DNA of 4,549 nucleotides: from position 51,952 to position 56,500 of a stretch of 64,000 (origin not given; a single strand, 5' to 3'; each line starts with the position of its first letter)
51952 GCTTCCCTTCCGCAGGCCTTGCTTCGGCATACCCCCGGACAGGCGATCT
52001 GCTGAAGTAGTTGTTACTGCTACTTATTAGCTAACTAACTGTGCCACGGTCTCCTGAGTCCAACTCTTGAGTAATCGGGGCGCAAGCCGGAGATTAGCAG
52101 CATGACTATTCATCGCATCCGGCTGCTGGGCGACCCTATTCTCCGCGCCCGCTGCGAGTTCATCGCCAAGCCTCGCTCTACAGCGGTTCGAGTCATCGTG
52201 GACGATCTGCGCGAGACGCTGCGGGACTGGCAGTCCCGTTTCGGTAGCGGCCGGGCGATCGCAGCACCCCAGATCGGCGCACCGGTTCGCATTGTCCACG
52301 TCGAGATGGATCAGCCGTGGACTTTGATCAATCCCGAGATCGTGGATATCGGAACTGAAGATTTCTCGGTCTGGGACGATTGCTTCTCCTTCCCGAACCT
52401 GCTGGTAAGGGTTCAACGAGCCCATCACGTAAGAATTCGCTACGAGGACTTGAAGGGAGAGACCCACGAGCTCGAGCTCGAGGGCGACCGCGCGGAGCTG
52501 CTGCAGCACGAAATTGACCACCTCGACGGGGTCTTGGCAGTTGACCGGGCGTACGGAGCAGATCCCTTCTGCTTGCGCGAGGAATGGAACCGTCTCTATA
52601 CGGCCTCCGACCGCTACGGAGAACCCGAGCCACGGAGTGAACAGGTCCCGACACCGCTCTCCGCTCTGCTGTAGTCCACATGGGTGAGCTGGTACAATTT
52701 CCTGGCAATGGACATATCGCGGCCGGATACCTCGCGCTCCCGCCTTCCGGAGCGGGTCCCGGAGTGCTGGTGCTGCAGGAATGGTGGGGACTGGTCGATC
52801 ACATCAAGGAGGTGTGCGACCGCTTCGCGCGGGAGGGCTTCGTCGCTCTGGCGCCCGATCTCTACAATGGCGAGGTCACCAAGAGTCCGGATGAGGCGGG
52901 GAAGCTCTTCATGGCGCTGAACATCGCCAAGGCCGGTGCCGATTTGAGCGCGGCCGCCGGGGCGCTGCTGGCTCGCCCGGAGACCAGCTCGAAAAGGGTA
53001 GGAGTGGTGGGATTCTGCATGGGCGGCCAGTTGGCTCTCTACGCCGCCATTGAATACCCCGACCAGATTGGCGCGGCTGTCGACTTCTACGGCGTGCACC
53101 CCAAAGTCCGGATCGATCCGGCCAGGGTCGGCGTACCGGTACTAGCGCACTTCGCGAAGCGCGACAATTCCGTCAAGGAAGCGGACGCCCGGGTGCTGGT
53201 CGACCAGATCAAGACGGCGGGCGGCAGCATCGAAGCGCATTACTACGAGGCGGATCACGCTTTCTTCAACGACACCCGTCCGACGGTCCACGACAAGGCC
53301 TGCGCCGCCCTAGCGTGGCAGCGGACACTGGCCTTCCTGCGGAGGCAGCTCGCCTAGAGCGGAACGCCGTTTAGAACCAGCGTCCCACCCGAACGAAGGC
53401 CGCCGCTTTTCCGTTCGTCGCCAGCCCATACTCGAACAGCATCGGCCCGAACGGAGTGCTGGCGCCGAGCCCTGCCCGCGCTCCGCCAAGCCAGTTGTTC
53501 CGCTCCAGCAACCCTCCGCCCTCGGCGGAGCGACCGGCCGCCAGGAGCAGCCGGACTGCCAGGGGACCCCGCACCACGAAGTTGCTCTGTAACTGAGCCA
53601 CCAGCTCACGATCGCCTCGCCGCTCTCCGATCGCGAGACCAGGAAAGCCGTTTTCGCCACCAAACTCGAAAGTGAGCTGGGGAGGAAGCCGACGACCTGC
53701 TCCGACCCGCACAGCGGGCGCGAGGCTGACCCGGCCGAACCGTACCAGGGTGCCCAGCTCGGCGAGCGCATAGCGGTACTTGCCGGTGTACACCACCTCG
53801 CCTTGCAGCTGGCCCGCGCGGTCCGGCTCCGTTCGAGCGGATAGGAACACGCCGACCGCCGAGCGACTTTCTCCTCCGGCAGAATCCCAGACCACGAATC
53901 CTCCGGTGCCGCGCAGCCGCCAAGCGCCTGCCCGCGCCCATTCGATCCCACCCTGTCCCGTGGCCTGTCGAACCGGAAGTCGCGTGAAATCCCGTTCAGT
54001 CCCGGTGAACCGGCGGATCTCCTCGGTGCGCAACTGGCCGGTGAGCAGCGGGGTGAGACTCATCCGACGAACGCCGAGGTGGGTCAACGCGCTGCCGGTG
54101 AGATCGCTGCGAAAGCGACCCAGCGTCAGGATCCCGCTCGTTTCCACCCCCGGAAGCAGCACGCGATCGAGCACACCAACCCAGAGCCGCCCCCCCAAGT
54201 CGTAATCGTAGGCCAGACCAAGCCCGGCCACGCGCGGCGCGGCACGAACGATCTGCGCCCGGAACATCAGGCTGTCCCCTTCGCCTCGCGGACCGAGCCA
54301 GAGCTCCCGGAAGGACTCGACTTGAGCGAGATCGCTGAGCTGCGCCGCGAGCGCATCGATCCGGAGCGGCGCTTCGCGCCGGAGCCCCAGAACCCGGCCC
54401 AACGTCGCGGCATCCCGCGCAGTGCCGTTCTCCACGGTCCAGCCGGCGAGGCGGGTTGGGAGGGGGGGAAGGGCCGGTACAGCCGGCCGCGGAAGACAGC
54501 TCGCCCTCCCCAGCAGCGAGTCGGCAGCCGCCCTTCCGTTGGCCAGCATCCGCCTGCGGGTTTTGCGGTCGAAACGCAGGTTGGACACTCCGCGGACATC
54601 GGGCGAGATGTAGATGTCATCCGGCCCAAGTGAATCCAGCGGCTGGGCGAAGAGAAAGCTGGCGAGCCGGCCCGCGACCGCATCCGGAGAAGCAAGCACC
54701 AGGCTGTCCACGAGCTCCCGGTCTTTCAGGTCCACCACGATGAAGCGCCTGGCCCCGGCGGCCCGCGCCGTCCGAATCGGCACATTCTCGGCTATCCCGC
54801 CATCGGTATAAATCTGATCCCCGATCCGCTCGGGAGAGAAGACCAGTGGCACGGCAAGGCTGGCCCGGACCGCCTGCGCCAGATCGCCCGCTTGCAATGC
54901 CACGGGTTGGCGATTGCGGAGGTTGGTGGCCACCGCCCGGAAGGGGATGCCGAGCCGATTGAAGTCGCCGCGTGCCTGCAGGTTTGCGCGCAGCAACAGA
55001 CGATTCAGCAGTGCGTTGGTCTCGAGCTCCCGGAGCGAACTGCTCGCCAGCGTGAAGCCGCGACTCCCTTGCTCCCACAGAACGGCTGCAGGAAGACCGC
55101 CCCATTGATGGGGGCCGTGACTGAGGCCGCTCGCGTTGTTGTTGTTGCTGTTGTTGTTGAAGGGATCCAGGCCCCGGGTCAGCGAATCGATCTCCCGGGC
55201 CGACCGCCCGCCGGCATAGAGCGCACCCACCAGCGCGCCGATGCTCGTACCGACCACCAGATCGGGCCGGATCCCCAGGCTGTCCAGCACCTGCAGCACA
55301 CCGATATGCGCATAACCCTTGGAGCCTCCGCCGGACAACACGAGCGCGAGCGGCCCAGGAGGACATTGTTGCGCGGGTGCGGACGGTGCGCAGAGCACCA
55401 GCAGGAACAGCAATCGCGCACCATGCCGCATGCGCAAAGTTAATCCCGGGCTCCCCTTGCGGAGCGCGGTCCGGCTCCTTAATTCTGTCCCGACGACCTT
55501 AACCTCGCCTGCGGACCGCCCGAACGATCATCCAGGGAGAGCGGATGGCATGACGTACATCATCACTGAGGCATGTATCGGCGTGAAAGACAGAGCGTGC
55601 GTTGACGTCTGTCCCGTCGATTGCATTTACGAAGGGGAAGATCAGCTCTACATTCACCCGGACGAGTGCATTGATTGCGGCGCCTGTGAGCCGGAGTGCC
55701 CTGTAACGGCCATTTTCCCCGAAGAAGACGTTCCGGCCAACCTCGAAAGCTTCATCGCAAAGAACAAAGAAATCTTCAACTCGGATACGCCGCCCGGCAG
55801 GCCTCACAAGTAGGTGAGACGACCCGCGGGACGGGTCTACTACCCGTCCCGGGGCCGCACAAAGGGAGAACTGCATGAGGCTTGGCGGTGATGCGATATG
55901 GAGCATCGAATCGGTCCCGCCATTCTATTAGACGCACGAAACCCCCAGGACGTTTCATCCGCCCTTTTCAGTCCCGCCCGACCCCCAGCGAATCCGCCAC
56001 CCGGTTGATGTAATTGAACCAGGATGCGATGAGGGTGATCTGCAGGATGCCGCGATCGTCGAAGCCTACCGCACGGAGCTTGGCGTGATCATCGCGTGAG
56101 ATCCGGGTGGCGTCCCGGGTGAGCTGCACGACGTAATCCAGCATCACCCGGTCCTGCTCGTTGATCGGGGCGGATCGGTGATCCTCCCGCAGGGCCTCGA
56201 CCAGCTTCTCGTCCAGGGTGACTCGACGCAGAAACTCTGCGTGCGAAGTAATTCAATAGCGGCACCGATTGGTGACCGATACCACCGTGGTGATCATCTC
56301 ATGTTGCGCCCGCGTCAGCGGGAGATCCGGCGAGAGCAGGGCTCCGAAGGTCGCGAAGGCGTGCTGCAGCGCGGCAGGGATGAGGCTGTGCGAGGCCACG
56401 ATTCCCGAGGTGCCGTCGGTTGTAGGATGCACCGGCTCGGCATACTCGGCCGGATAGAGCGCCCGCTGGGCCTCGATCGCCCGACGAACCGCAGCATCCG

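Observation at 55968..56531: AhpD/CMD-family gene with an in-frame TGA at the second Cys of its CxxC motif plus a SECIS-like hairpin: candidate selenoprotein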

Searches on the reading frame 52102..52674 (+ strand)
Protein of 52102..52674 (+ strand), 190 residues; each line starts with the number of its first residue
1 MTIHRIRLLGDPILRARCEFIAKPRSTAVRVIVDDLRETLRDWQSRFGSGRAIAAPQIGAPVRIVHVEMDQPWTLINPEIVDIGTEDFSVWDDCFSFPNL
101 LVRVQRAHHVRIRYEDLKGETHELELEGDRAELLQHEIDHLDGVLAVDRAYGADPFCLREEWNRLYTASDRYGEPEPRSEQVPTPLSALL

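Call 36: search_protein_families(library=pfam, proteins=[window:52102-52674:+], max_evalue=0.001)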
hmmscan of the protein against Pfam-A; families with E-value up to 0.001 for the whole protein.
window:52102-52674:+ (190 aa): 1 family
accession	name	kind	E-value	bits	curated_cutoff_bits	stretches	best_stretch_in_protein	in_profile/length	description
PF01327.26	Pep_deformylase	-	7.3e-37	126.8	22.8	1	4-150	2-150/156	Polypeptide deformylase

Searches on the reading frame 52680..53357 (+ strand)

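Call 36: search_protein_families(library=pfam, proteins=[window:52680-53357:+], max_evalue=0.001)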
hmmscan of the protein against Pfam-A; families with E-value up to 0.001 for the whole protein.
window:52680-53357:+ (225 aa): 7 families
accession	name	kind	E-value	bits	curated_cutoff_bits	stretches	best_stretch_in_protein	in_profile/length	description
PF01738.24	DLH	-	3.8e-54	184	21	1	15-222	2-215/217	Dienelactone hydrolase family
PF08840.17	BAAT_C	-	4.1e-06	27.4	20.9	1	93-142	10-58/210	BAAT / Acyl-CoA thioester hydrolase C terminal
PF12146.15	Hydrolase_4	-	1e-05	25.4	27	0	42-134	20-105/239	Serine aminopeptidase, S33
PF02230.22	Abhydrolase_2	-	1.4e-05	25.5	23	1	100-194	101-200/217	Phospholipase/Carboxylesterase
PF12697.13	Abhydrolase_6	-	0.00012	23.3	26.3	1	33-221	11-148/217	Alpha/beta hydrolase family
PF00561.26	Abhydrolase_1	-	0.00014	22.1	25.8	1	102-134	66-98/245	alpha/beta hydrolase fold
PF00756.26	Esterase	-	0.00074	19.8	22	0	101-134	111-144/251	Putative esterase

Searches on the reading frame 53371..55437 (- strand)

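Call 36: search_protein_families(library=pfam, proteins=[window:53371-55437:-], max_evalue=0.001)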
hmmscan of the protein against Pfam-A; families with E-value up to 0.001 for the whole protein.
window:53371-55437:- (688 aa): 1 family
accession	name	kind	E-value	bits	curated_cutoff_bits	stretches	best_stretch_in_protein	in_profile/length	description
PF01734.28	Patatin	-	5.9e-35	121.6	27.7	1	32-224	1-190/191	Patatin-like phospholipase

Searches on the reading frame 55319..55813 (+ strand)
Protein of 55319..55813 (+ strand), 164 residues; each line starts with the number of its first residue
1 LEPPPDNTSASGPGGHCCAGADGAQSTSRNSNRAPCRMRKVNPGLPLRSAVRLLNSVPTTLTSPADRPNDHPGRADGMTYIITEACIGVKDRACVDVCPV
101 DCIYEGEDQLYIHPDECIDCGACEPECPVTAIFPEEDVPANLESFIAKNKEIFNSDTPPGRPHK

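Call 64: search_protein_families(library=pfam, proteins=[window:55319-55813:+], max_evalue=0.01)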
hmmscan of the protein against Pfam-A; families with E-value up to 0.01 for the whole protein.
window:55319-55813:+ (164 aa): 11 families
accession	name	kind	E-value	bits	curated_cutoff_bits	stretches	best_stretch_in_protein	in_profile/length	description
PF00037.32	Fer4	-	2.3e-10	40.3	21.1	1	111-132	2-23/24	4Fe-4S binding domain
PF12838.12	Fer4_7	-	2.4e-07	31.6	27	1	86-131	2-52/52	4Fe-4S dicluster domain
PF14697.11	Fer4_21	-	5e-07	30.2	35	2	76-103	31-57/59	4Fe-4S dicluster domain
PF13183.11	Fer4_8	-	1.4e-06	29.2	27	1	115-138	3-26/68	4Fe-4S dicluster domain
PF12797.12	Fer4_2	-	5e-06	26.6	24.5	1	111-129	4-22/22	4Fe-4S binding domain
PF13484.11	Fer4_16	-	7.5e-06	27.1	30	1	116-141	1-27/66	4Fe-4S double cluster binding domain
PF13237.11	Fer4_10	-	3.9e-05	23.9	25.5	1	80-128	3-53/53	4Fe-4S dicluster domain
PF25160.1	LdpA_Fe-S-bd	-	7.1e-05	22.9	27.6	1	91-132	6-43/49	LdpA Fe-S cluster-binding domain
PF13187.11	Fer4_9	-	7.2e-05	23.2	27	1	92-132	6-52/52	4Fe-4S dicluster domain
PF12837.12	Fer4_6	-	0.00022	21.5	25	1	114-131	6-23/24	4Fe-4S binding domain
PF12800.12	Fer4_4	-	0.00048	20.7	24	1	114-129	1-16/17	4Fe-4S binding domain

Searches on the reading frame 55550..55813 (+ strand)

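Call 64: search_protein_families(library=pfam, proteins=[window:55550-55813:+], max_evalue=0.01)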
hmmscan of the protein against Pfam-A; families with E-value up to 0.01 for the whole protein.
window:55550-55813:+ (87 aa): 13 families
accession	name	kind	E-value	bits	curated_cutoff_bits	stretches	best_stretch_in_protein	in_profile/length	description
PF00037.32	Fer4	-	1.9e-11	43.7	21.1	2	34-55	2-23/24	4Fe-4S binding domain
PF13237.11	Fer4_10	-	1.4e-07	31.7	25.5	2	3-51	3-53/53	4Fe-4S dicluster domain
PF12838.12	Fer4_7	-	3e-07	31.2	27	1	9-54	2-52/52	4Fe-4S dicluster domain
PF14697.11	Fer4_21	-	9.1e-07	29.4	35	1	35-55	3-26/59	4Fe-4S dicluster domain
PF13183.11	Fer4_8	-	1.2e-06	29.4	27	1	38-62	3-27/68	4Fe-4S dicluster domain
PF12797.12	Fer4_2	-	1.8e-06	28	24.5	1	34-52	4-22/22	4Fe-4S binding domain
PF13484.11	Fer4_16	-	5e-06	27.6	30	1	39-64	1-27/66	4Fe-4S double cluster binding domain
PF25160.1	LdpA_Fe-S-bd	-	2.3e-05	24.5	27.6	1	14-55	6-43/49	LdpA Fe-S cluster-binding domain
PF13187.11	Fer4_9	-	3.1e-05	24.4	27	1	15-55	6-52/52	4Fe-4S dicluster domain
PF12837.12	Fer4_6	-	4e-05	23.8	25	1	37-54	6-23/24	4Fe-4S binding domain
PF12800.12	Fer4_4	-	9.1e-05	22.9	24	1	37-52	1-16/17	4Fe-4S binding domain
PF12798.12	Fer4_3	-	0.0018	19.4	27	0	40-54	1-15/15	4Fe-4S binding domain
PF13534.11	Fer4_17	-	0.0084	17.1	22.2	0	39-59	1-21/61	4Fe-4S dicluster domain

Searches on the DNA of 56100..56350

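Call 63: search_rna_families(source=window, start=56100, end=56350, threshold=evalue, max_evalue=10)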
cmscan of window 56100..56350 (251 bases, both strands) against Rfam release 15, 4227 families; matches with E-value up to 10: 0.
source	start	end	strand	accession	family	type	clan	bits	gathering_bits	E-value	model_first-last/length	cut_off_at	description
